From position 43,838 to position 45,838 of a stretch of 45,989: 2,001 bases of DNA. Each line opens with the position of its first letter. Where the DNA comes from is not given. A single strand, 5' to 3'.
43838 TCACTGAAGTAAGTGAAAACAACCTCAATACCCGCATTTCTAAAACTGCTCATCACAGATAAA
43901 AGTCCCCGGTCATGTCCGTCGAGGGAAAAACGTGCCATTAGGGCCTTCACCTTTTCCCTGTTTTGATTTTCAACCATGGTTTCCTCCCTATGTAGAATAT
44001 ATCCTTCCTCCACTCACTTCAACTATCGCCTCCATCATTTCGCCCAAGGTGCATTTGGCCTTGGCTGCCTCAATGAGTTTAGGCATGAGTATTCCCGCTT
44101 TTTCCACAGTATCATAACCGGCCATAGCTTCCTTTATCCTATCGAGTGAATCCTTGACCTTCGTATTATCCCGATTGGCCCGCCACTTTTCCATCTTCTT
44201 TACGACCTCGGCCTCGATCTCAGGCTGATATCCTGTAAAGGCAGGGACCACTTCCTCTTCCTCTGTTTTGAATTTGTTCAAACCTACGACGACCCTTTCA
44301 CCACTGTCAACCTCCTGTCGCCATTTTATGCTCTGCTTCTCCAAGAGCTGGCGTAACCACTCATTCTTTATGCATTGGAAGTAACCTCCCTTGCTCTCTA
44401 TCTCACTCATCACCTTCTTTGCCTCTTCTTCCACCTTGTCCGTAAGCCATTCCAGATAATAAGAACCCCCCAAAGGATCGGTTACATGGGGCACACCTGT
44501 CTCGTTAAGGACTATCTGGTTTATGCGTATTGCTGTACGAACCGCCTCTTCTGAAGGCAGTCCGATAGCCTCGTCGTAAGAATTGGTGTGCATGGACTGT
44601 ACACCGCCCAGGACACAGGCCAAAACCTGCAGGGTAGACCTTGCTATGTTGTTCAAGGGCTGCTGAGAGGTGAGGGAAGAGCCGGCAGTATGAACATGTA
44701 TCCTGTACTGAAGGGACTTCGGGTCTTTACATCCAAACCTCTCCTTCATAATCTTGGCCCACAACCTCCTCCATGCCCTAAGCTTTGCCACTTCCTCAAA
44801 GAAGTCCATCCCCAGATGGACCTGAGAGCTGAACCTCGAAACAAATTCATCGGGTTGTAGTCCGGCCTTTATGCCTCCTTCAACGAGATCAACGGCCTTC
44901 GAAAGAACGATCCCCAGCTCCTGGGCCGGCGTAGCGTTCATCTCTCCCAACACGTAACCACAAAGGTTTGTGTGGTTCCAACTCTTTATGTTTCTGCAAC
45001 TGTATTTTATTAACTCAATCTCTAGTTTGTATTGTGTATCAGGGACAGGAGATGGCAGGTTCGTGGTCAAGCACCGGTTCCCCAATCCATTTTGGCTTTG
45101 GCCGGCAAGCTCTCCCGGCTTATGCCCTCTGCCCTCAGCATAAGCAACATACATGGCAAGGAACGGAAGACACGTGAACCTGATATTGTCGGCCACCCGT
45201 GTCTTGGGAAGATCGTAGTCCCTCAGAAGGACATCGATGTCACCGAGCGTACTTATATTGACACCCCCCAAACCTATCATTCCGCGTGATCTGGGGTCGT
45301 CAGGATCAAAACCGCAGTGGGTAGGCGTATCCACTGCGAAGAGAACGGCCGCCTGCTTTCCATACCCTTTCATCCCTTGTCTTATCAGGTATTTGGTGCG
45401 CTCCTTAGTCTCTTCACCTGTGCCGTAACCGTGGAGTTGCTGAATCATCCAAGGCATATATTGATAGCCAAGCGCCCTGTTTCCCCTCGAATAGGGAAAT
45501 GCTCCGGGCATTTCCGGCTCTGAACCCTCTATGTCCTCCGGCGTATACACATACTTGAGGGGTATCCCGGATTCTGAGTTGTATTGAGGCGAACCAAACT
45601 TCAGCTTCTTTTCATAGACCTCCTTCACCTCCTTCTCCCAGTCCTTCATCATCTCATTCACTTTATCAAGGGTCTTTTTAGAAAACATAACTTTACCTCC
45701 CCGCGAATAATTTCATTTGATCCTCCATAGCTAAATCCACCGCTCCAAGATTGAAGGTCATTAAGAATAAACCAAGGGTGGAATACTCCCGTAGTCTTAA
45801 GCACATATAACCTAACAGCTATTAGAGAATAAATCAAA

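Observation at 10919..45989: A 187-211 bp intergenic repeat family in seven copies, foldable into one long rod-like hairpin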

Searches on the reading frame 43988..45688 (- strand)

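Call 9: search_protein_families(library=pfam, proteins=[window:43988-45688:-])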
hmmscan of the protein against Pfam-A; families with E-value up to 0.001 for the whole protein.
window:43988-45688:- (566 aa): 1 family
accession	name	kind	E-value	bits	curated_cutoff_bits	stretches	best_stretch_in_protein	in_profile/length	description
PF01642.28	MM_CoA_mutase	-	1.3e-151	506.1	22.1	1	39-560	3-512/512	Methylmalonyl-CoA mutase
